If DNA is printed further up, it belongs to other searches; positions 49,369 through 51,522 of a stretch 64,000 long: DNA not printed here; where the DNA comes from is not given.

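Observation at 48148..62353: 14-kb one-strand locus wiring Rex, two HydS-like Fe-S sensors, PHP/GHKL proteins and a phosphorelay around a multimeric [FeFe]-hydrogenase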

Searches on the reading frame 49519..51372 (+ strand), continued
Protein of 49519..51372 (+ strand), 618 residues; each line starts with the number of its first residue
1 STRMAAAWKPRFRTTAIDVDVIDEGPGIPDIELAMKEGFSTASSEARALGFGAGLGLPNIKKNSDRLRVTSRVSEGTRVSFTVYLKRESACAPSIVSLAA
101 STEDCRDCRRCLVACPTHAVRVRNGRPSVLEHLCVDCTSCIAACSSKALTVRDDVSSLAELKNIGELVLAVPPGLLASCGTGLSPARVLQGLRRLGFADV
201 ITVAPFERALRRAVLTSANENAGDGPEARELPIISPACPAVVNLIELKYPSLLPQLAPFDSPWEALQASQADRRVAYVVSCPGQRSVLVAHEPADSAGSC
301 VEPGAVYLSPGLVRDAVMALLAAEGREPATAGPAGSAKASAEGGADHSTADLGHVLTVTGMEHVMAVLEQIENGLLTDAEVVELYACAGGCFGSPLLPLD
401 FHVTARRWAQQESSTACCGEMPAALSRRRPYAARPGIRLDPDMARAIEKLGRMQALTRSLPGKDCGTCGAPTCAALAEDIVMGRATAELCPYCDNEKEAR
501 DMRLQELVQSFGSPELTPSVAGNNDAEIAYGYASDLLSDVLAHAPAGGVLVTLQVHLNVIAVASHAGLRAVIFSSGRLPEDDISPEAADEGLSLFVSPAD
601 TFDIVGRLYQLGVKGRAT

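Call 8: find_homologous_proteins(query=window:49519-51372:+, max_evalue=0.00001)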
Query window:49519-51372:+ (618 aa): 846 proteins with E <= 0.00001 among 8000 candidates; the best 120 are listed.
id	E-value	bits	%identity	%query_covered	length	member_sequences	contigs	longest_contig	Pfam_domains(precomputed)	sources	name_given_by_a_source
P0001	3.3e-295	999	93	79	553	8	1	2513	PF02906.20,PF04060.19,PF13581.13,PF02518.32,PF13746.12,PF13237.12,PF13187.12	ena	-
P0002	3.3e-265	900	85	79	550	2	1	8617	PF02906.20,PF04060.19,PF13581.13,PF02518.32,PF13237.12,PF13187.12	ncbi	-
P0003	3.0e-223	761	72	77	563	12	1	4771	PF02906.20,PF04060.19,PF12837.13,PF13581.13,PF02518.32,PF12838.13,PF13237.12,PF13187.12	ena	-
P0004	1.8e-214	732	69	78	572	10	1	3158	PF14697.12,PF02906.20,PF04060.19,PF13581.13,PF02518.32,PF12838.13,PF13237.12,PF13187.12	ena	-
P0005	6.6e-184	631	61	79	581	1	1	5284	PF02906.20,PF04060.19,PF13581.13,PF02518.32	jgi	jgi:anti-sigma regulatory factor (Ser/Thr protein kinase)/Na+-translocating ferredoxin:NAD+ oxidored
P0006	1.4e-182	627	63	79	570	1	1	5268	PF02906.20,PF04060.19,PF13581.13,PF02518.32,PF13237.12,PF13187.12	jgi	jgi:anti-sigma regulatory factor (Ser/Thr protein kinase)/Na+-translocating ferredoxin:NAD+ oxidored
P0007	1.1e-178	614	60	79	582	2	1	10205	PF02906.20,PF04060.19,PF13581.13,PF02518.32,PF12838.13,PF13237.12,PF13187.12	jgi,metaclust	metaclust:\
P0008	6.6e-177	608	60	79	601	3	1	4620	PF02906.20,PF04060.19,PF13581.13,PF02518.32,PF13237.12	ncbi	-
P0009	3.4e-174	599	57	79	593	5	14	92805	PF02906.20,PF04060.19,PF12837.13,PF00037.33,PF13581.13,PF02518.32,PF12838.13,PF13237.12,PF13187.12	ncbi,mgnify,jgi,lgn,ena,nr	ncbi:MAG: hypothetical protein GXY46_08220 [Actinobacteria bacterium]|mgnify:FL=1|nr:hypothetical pr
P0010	3.7e-174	599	59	79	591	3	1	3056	PF02906.20,PF04060.19,PF13581.13,PF02518.32,PF13187.12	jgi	-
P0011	9.2e-174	598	58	78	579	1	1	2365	PF02906.20,PF04060.19,PF13581.13,PF02518.32,PF13237.12,PF13187.12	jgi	jgi:serine/threonine-protein kinase RsbT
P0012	1.6e-173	597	58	79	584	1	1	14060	PF02906.20,PF04060.19,PF13581.13,PF02518.32,PF12838.13,PF13237.12,PF13187.12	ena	-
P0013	4.6e-173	595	59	79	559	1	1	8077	PF02906.20,PF04060.19,PF13581.13,PF02518.32,PF12838.13,PF13237.12,PF13187.12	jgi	jgi:anti-sigma regulatory factor (Ser/Thr protein kinase)/Na+-translocating ferredoxin:NAD+ oxidored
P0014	5.2e-173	595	55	79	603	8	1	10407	PF02906.20,PF04060.19,PF13581.13,PF02518.32,PF13746.12,PF13237.12,PF13187.12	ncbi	-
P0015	9.0e-173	594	59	79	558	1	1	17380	PF02906.20,PF04060.19,PF13581.13,PF02518.32,PF13237.12,PF13187.12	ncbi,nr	ncbi:MAG: ATP-binding protein [Thermoleophilia bacterium]|nr:ATP-binding protein [Thermoleophilia ba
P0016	5.9e-172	592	56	79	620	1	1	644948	PF02906.20,PF04060.19,PF13581.13,PF02518.32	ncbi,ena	-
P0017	2.2e-170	586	56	77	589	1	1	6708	PF02906.20,PF04060.19,PF13581.13,PF02518.32,PF12838.13,PF13237.12,PF13187.12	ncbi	-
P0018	1.2e-169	584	58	77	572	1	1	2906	PF02906.20,PF04060.19,PF13581.13,PF02518.32,PF13237.12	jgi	jgi:anti-sigma regulatory factor (Ser/Thr protein kinase)/Na+-translocating ferredoxin:NAD+ oxidored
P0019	1.7e-169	583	58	79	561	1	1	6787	PF02906.20,PF04060.19,PF13581.13,PF02518.32,PF13746.12,PF12838.13,PF13237.12,PF13187.12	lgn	-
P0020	3.4e-169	582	58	78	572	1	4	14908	PF02906.20,PF04060.19,PF13581.13,PF02518.32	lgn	-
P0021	5.0e-169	582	58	79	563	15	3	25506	PF02906.20,PF04060.19,PF13581.13,PF02518.32,PF12838.13,PF13237.12,PF13187.12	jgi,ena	-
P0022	5.2e-169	582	58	79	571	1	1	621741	PF02906.20,PF04060.19,PF13581.13,PF02518.32,PF13746.12,PF12838.13,PF13237.12,PF13187.12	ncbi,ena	-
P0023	7.7e-169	581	59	77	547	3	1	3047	PF02906.20,PF04060.19,PF12837.13,PF00037.33,PF13581.13,PF02518.32,PF12838.13,PF13237.12,PF13187.12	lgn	-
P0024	1.1e-168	581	58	79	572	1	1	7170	PF02906.20,PF04060.19,PF13581.13,PF02518.32,PF12838.13,PF13237.12,PF13187.12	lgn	-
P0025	2.0e-168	580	56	77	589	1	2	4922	PF02906.20,PF04060.19,PF13581.13,PF02518.32,PF13237.12,PF13187.12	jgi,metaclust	metaclust:\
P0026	7.4e-168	578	56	79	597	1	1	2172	PF02906.20,PF04060.19,PF13581.13,PF02518.32,PF12838.13,PF13237.12,PF13187.12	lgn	-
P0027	1.4e-167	577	55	79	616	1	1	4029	PF02906.20,PF04060.19,PF13581.13,PF02518.32,PF12838.13,PF13237.12,PF13187.12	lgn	-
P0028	1.8e-167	577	52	78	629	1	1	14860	PF02906.20,PF04060.19,PF13581.13,PF02518.32,PF12838.13,PF13237.12,PF13187.12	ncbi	-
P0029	2.8e-167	576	56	79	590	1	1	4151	PF02906.20,PF04060.19,PF13581.13,PF02518.32,PF12838.13,PF13237.12,PF13187.12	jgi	jgi:anti-sigma regulatory factor (Ser/Thr protein kinase)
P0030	3.1e-167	576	56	79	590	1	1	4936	PF02906.20,PF04060.19,PF13581.13,PF02518.32,PF12838.13,PF13237.12,PF13187.12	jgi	jgi:anti-sigma regulatory factor (Ser/Thr protein kinase)/Fe-S-cluster-containing hydrogenase compon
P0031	1.4e-166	574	56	78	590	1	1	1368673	PF02906.20,PF04060.19,PF13581.13,PF02518.32,PF12838.13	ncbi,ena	-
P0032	1.8e-166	573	54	79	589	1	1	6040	PF02906.20,PF04060.19,PF13581.13,PF02518.32,PF12838.13,PF13237.12,PF13187.12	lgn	-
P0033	5.1e-166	572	57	78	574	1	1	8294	PF02906.20,PF04060.19,PF12837.13,PF13581.13,PF02518.32,PF12838.13,PF13237.12,PF13187.12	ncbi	-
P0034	2.3e-165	570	58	78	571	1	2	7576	PF02906.20,PF04060.19,PF13581.13,PF02518.32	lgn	-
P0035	3.2e-165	569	57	79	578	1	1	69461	PF02906.20,PF04060.19,PF13581.13,PF02518.32,PF13746.12,PF12838.13,PF13237.12,PF13187.12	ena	-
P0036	4.0e-165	569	56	79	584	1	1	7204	PF02906.20,PF04060.19,PF13581.13,PF02518.32,PF12838.13,PF13237.12,PF13187.12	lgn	-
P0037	7.1e-165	568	58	78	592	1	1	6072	PF02906.20,PF04060.19,PF12837.13,PF13581.13,PF02518.32,PF12838.13,PF13237.12,PF13187.12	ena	-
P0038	7.2e-165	568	58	78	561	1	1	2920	PF02906.20,PF04060.19,PF13581.13,PF02518.32,PF13746.12,PF13484.12,PF12838.13,PF13237.12,PF13187.12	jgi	jgi:anti-sigma regulatory factor (Ser/Thr protein kinase)/Na+-translocating ferredoxin:NAD+ oxidored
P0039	2.1e-164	567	58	78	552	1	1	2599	PF02906.20,PF04060.19,PF12837.13,PF13581.13,PF02518.32,PF12838.13,PF13237.12,PF13187.12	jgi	-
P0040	4.3e-164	566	59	78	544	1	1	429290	PF02906.20,PF04060.19,PF12837.13,PF13581.13,PF02518.32,PF12838.13,PF13237.12,PF13187.12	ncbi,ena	-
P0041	5.0e-164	565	55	78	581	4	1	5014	PF02906.20,PF04060.19,PF13581.13,PF02518.32,PF13237.12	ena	-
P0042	5.8e-164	565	57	77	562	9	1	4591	PF02906.20,PF04060.19,PF13581.13,PF02518.32,PF13484.12,PF13237.12,PF13187.12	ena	-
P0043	1.1e-163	564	56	77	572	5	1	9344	PF02906.20,PF04060.19,PF13581.13,PF02518.32,PF13237.12,PF13187.12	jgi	-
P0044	2.2e-163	563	55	79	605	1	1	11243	PF02906.20,PF04060.19,PF13581.13,PF02518.32,PF12838.13,PF13237.12,PF13187.12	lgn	-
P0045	5.6e-163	562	56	79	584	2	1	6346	PF02906.20,PF04060.19,PF13581.13,PF02518.32,PF12838.13,PF13237.12,PF13187.12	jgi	jgi:anti-sigma regulatory factor (Ser/Thr protein kinase)/Na+-translocating ferredoxin:NAD+ oxidored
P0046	6.1e-163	562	58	78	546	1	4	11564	PF02906.20,PF04060.19,PF13581.13,PF02518.32,PF13746.12,PF13237.12,PF13187.12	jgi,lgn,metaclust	metaclust:\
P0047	7.7e-163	561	55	79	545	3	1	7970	PF02906.20,PF04060.19,PF12837.13,PF00037.33,PF13581.13,PF02518.32,PF12838.13,PF13237.12,PF13183.12,PF13187.12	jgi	jgi:anti-sigma regulatory factor (Ser/Thr protein kinase)/Na+-translocating ferredoxin:NAD+ oxidored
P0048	1.1e-162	561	56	78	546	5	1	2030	PF02906.20,PF04060.19,PF00037.33,PF13581.13,PF02518.32,PF12838.13,PF13237.12,PF13187.12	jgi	jgi:anti-sigma regulatory factor (Ser/Thr protein kinase)/Na+-translocating ferredoxin:NAD+ oxidored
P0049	1.2e-162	561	56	77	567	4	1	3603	PF02906.20,PF04060.19,PF13581.13,PF02518.32,PF12838.13,PF13237.12,PF13187.12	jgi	jgi:anti-sigma regulatory factor (Ser/Thr protein kinase)/NAD-dependent dihydropyrimidine dehydrogen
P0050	6.6e-162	558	58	77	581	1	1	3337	PF02906.20,PF04060.19,PF12837.13,PF13581.13,PF02518.32,PF13237.12,PF13187.12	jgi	jgi:anti-sigma regulatory factor (Ser/Thr protein kinase)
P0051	6.8e-162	558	55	78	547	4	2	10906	PF02906.20,PF04060.19,PF12837.13,PF00037.33,PF13581.13,PF02518.32,PF13746.12,PF12838.13,PF25160.2,PF13237.12,PF13187.12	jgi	jgi:anti-sigma regulatory factor (Ser/Thr protein kinase)/Na+-translocating ferredoxin:NAD+ oxidored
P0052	1.1e-161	558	55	78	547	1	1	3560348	PF02906.20,PF04060.19,PF12837.13,PF00037.33,PF13581.13,PF02518.32,PF12838.13,PF13237.12,PF13187.12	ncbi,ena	-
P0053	1.2e-161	557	58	78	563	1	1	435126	PF02906.20,PF04060.19,PF12837.13,PF13581.13,PF02518.32,PF12838.13,PF13237.12,PF13187.12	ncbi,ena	-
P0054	1.3e-161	557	58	78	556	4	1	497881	PF02906.20,PF04060.19,PF12837.13,PF00037.33,PF13581.13,PF02518.32,PF12838.13,PF13237.12,PF13187.12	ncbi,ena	-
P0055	1.5e-161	557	55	78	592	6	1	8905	PF02906.20,PF04060.19,PF13581.13,PF02518.32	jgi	jgi:anti-sigma regulatory factor (Ser/Thr protein kinase)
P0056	2.5e-161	556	56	79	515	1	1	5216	PF14697.12,PF02906.20,PF04060.19,PF12837.13,PF00037.33,PF13581.13,PF02518.32,PF12838.13,PF13237.12,PF13187.12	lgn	-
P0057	2.9e-161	556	58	78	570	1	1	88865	PF02906.20,PF04060.19,PF13581.13,PF02518.32,PF13237.12,PF13187.12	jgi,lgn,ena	-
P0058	4.6e-161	556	59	50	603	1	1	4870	PF02906.20,PF04060.19,PF12837.13,PF00037.33,PF13581.13,PF02518.32,PF12838.13,PF13237.12,PF13187.12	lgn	-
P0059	7.4e-161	555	54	77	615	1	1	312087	PF02906.20,PF04060.19,PF12837.13,PF13581.13,PF02518.32,PF12838.13,PF13237.12,PF13187.12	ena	-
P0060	1.0e-160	554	56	79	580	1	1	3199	PF02906.20,PF04060.19,PF13581.13,PF02518.32,PF12838.13,PF13237.12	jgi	jgi:anti-sigma regulatory factor (Ser/Thr protein kinase)/Fe-S-cluster-containing hydrogenase compon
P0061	1.6e-160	554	58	77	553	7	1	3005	PF02906.20,PF04060.19,PF13581.13,PF02518.32,PF12838.13,PF13237.12,PF13187.12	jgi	jgi:anti-sigma regulatory factor (Ser/Thr protein kinase)/Na+-translocating ferredoxin:NAD+ oxidored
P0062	2.6e-160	553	56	78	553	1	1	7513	PF02906.20,PF04060.19,PF13581.13,PF02518.32,PF13746.12,PF13237.12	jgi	jgi:anti-sigma regulatory factor (Ser/Thr protein kinase)/Fe-S-cluster-containing hydrogenase compon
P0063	6.6e-160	552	56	78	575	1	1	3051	PF02906.20,PF04060.19,PF12837.13,PF13581.13,PF02518.32,PF12838.13,PF13237.12,PF13187.12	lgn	-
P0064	1.1e-159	551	55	78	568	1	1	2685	PF02906.20,PF04060.19,PF13581.13,PF02518.32,PF13746.12,PF13237.12,PF13187.12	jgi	-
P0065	1.5e-159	551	54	78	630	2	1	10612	PF02906.20,PF04060.19,PF13581.13,PF02518.32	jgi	jgi:Na+-translocating ferredoxin:NAD+ oxidoreductase RNF subunit RnfB/anti-sigma regulatory factor (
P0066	2.4e-159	550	55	77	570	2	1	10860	PF02906.20,PF04060.19,PF00037.33,PF13581.13,PF02518.32,PF12838.13,PF13237.12,PF13187.12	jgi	jgi:anti-sigma regulatory factor (Ser/Thr protein kinase)/Na+-translocating ferredoxin:NAD+ oxidored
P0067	4.2e-159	549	55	78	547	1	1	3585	PF02906.20,PF04060.19,PF12837.13,PF00037.33,PF13581.13,PF02518.32,PF12838.13,PF13237.12,PF13187.12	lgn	-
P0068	8.2e-159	548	54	79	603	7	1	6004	PF02906.20,PF04060.19,PF13581.13,PF02518.32,PF13237.12,PF13187.12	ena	-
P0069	1.2e-158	548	60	50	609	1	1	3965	PF02906.20,PF04060.19,PF13581.13,PF02518.32,PF13237.12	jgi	jgi:anti-sigma regulatory factor (Ser/Thr protein kinase)/Fe-S-cluster-containing hydrogenase compon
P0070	1.3e-158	548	54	78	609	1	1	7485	PF02906.20,PF04060.19,PF12837.13,PF00037.33,PF13581.13,PF02518.32,PF12838.13,PF13237.12,PF13183.12,PF13187.12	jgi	jgi:serine/threonine-protein kinase RsbT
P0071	1.7e-158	547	55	78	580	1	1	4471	PF02906.20,PF04060.19,PF13581.13,PF02518.32,PF12838.13,PF13237.12,PF13187.12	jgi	jgi:ferredoxin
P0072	2.2e-158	547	54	79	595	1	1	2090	PF02906.20,PF04060.19,PF13581.13,PF02518.32,PF13237.12,PF13187.12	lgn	-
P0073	3.3e-158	546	55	78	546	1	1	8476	PF02906.20,PF04060.19,PF12837.13,PF00037.33,PF13581.13,PF02518.32,PF12838.13,PF13237.12,PF13183.12,PF13187.12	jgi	jgi:anti-sigma regulatory factor (Ser/Thr protein kinase)/Na+-translocating ferredoxin:NAD+ oxidored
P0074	5.3e-158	545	55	77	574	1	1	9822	PF02906.20,PF04060.19,PF13581.13,PF02518.32,PF12838.13,PF13237.12,PF13187.12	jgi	jgi:anti-sigma regulatory factor (Ser/Thr protein kinase)/Na+-translocating ferredoxin:NAD+ oxidored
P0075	6.4e-158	545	59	77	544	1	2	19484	PF02906.20,PF04060.19,PF12837.13,PF00037.33,PF13581.13,PF02518.32,PF13484.12,PF12838.13,PF13237.12,PF13187.12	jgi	jgi:anti-sigma regulatory factor (Ser/Thr protein kinase)/Fe-S-cluster-containing hydrogenase compon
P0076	8.2e-158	545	56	78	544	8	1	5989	PF02906.20,PF04060.19,PF12837.13,PF13581.13,PF02518.32,PF12838.13,PF13237.12,PF13187.12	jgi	jgi:anti-sigma regulatory factor (Ser/Thr protein kinase)/Fe-S-cluster-containing hydrogenase compon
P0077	2.1e-157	543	56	78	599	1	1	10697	PF02906.20,PF04060.19,PF12837.13,PF13581.13,PF02518.32,PF12838.13,PF13237.12,PF13187.12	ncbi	-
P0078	6.0e-157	542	57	77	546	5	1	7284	PF02906.20,PF04060.19,PF12837.13,PF13581.13,PF02518.32,PF12838.13,PF13187.12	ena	-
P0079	7.1e-157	542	55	78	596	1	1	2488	PF02906.20,PF04060.19,PF12837.13,PF13581.13,PF02518.32,PF12838.13,PF13237.12,PF13187.12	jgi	jgi:anti-sigma regulatory factor (Ser/Thr protein kinase)/Fe-S-cluster-containing hydrogenase compon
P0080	8.8e-157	541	54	79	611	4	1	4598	PF02906.20,PF04060.19,PF13581.13,PF02518.32,PF13237.12,PF13187.12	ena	-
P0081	2.7e-156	540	55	78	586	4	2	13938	PF02906.20,PF04060.19,PF13581.13,PF02518.32,PF13484.12,PF12838.13,PF13237.12,PF13187.12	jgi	jgi:anti-sigma regulatory factor (Ser/Thr protein kinase)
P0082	3.0e-156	540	54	77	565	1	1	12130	PF02906.20,PF04060.19,PF12837.13,PF13581.13,PF02518.32,PF13237.12,PF13187.12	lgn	-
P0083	5.2e-156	539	53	79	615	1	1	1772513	PF02906.20,PF04060.19,PF12837.13,PF13581.13,PF02518.32,PF12838.13,PF13237.12,PF13187.12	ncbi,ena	-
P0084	7.4e-156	538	54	77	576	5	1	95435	PF02906.20,PF04060.19,PF12837.13,PF00037.33,PF13581.13,PF02518.32,PF12838.13,PF13237.12,PF13187.12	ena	-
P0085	1.0e-155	538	58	78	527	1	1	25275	PF02906.20,PF04060.19,PF13581.13,PF02518.32,PF13746.12,PF13237.12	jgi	jgi:anti-sigma regulatory factor (Ser/Thr protein kinase)/NAD-dependent dihydropyrimidine dehydrogen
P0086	1.2e-155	538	57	78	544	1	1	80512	PF02906.20,PF04060.19,PF12837.13,PF13581.13,PF02518.32,PF12838.13,PF13237.12,PF13187.12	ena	-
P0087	1.3e-155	538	54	77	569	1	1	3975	PF02906.20,PF04060.19,PF13581.13,PF02518.32,PF13746.12,PF13237.12,PF13187.12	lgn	-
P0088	3.9e-155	536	56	77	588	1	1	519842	PF02906.20,PF04060.19,PF12837.13,PF00037.33,PF13581.13,PF02518.32,PF13484.12,PF12838.13,PF13237.12,PF13187.12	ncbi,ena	-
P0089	6.8e-155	535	55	78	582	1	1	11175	PF02906.20,PF04060.19,PF13581.13,PF02518.32,PF12838.13,PF13237.12,PF13187.12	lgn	-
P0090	8.1e-155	535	55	78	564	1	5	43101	PF02906.20,PF04060.19,PF13581.13,PF02518.32,PF12838.13,PF13237.12,PF13187.12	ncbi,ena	-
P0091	1.3e-154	534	54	78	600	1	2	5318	PF02906.20,PF04060.19,PF13581.13,PF02518.32,PF13484.12,PF12838.13,PF13237.12,PF13187.12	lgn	-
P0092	2.0e-154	534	52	78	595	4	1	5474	PF02906.20,PF04060.19,PF12837.13,PF00037.33,PF13581.13,PF02518.32,PF13746.12,PF12838.13,PF13237.12,PF13187.12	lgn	-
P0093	2.3e-154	534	55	78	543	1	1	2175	PF14697.12,PF12837.13,PF13484.12,PF12838.13,PF02906.20,PF04060.19,PF00037.33,PF13581.13,PF02518.32,PF25160.2,PF13237.12,PF13187.12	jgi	jgi:anti-sigma regulatory factor (Ser/Thr protein kinase)/Na+-translocating ferredoxin:NAD+ oxidored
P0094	2.5e-154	533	52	78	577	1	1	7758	PF02906.20,PF04060.19,PF12837.13,PF00037.33,PF13581.13,PF02518.32,PF13746.12,PF12838.13,PF13237.12,PF13187.12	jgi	jgi:anti-sigma regulatory factor (Ser/Thr protein kinase)/Na+-translocating ferredoxin:NAD+ oxidored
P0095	7.0e-154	532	51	78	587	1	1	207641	PF02906.20,PF04060.19,PF12837.13,PF00037.33,PF13581.13,PF02518.32,PF12838.13,PF13237.12,PF13187.12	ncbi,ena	-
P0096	2.8e-153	530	51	78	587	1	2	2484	PF02906.20,PF04060.19,PF12837.13,PF00037.33,PF13581.13,PF02518.32,PF12838.13,PF13237.12,PF13187.12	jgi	jgi:Na+-translocating ferredoxin:NAD+ oxidoreductase RNF subunit RnfB/anti-sigma regulatory factor (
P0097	3.4e-153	530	52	78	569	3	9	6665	PF02906.20,PF04060.19,PF12837.13,PF00037.33,PF13581.13,PF02518.32,PF12838.13,PF13237.12,PF13187.12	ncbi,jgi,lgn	jgi:Na+-translocating ferredoxin:NAD+ oxidoreductase RNF subunit RnfB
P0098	4.4e-153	529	52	78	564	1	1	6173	PF02906.20,PF04060.19,PF13581.13,PF02518.32,PF12838.13,PF13237.12,PF13187.12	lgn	-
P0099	4.7e-153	529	53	79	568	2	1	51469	PF02906.20,PF04060.19,PF12837.13,PF00037.33,PF13581.13,PF02518.32,PF12838.13,PF13237.12,PF13187.12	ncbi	-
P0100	6.0e-153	529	57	78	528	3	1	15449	PF02906.20,PF04060.19,PF13581.13,PF02518.32,PF13237.12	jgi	jgi:anti-sigma regulatory factor (Ser/Thr protein kinase)/Na+-translocating ferredoxin:NAD+ oxidored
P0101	1.0e-152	528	54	78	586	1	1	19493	PF02906.20,PF04060.19,PF13581.13,PF02518.32,PF12838.13,PF13237.12,PF13187.12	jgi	jgi:anti-sigma regulatory factor (Ser/Thr protein kinase)/Na+-translocating ferredoxin:NAD+ oxidored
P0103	4.1e-152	526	59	77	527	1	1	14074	PF02906.20,PF04060.19,PF13581.13,PF02518.32,PF13237.12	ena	-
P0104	4.5e-152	526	54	78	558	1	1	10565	PF02906.20,PF04060.19,PF13581.13,PF02518.32,PF13237.12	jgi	jgi:anti-sigma regulatory factor (Ser/Thr protein kinase)/Fe-S-cluster-containing hydrogenase compon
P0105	5.9e-152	526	55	78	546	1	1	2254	PF02906.20,PF04060.19,PF13581.13,PF02518.32,PF12838.13,PF13237.12,PF13187.12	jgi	-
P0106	6.4e-152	525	51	79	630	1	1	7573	PF02906.20,PF04060.19,PF13581.13,PF02518.32,PF12838.13,PF13237.12,PF13187.12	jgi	jgi:serine/threonine-protein kinase RsbT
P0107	7.2e-152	525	53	80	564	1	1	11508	PF02906.20,PF04060.19,PF13581.13,PF02518.32,PF12838.13,PF13237.12,PF13187.12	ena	-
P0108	1.0e-151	525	54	79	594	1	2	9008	PF02906.20,PF04060.19,PF12837.13,PF13581.13,PF02518.32,PF12838.13,PF13237.12,PF13187.12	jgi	jgi:anti-sigma regulatory factor (Ser/Thr protein kinase)/Na+-translocating ferredoxin:NAD+ oxidored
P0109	2.2e-151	524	54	77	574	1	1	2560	PF02906.20,PF04060.19,PF13581.13,PF02518.32,PF13746.12,PF13187.12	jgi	jgi:anti-sigma regulatory factor (Ser/Thr protein kinase)/Na+-translocating ferredoxin:NAD+ oxidored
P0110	4.6e-151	523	57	77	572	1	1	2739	PF02906.20,PF04060.19,PF12837.13,PF13581.13,PF02518.32,PF12838.13,PF13237.12,PF13187.12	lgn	-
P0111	9.7e-151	522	58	77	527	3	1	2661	PF02906.20,PF04060.19,PF13581.13,PF02518.32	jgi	jgi:anti-sigma regulatory factor (Ser/Thr protein kinase)/NAD-dependent dihydropyrimidine dehydrogen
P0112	1.7e-150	521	54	79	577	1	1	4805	PF02906.20,PF04060.19,PF12837.13,PF00037.33,PF13581.13,PF02518.32,PF13484.12,PF13237.12,PF13187.12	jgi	jgi:anti-sigma regulatory factor (Ser/Thr protein kinase)/Na+-translocating ferredoxin:NAD+ oxidored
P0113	2.0e-150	521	57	78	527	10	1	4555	PF02906.20,PF04060.19,PF13581.13,PF02518.32,PF13237.12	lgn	-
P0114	4.2e-150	519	54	79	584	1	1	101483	PF14697.12,PF02906.20,PF04060.19,PF12837.13,PF00037.33,PF13581.13,PF02518.32,PF12838.13,PF13237.12,PF13187.12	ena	-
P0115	4.7e-150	519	52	77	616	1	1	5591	PF02906.20,PF04060.19,PF12837.13,PF13581.13,PF02518.32,PF12838.13,PF13237.12,PF13187.12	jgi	jgi:serine/threonine-protein kinase RsbT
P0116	1.6e-149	518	56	77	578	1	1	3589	PF02906.20,PF04060.19,PF12837.13,PF00037.33,PF13581.13,PF02518.32,PF12838.13,PF13237.12,PF13187.12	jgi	jgi:Na+-translocating ferredoxin:NAD+ oxidoreductase RNF subunit RnfB/anti-sigma regulatory factor (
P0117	3.1e-149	517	53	78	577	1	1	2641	PF02906.20,PF04060.19,PF13581.13,PF02518.32,PF13746.12,PF12838.13,PF13237.12,PF13187.12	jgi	jgi:anti-sigma regulatory factor (Ser/Thr protein kinase)/Na+-translocating ferredoxin:NAD+ oxidored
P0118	3.7e-149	516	50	79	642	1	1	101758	PF02906.20,PF04060.19,PF13581.13,PF02518.32,PF13746.12,PF13237.12,PF13187.12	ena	-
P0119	3.9e-149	516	48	97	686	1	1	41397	PF02906.20,PF04060.19,PF00037.33,PF13581.13,PF02518.32,PF13484.12,PF12838.13,PF13237.12,PF13187.12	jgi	jgi:anti-sigma regulatory factor (Ser/Thr protein kinase)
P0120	5.0e-149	516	52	81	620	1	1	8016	PF02906.20,PF04060.19,PF12837.13,PF13581.13,PF02518.32,PF13484.12,PF12838.13,PF13237.12,PF13187.12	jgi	jgi:serine/threonine-protein kinase RsbT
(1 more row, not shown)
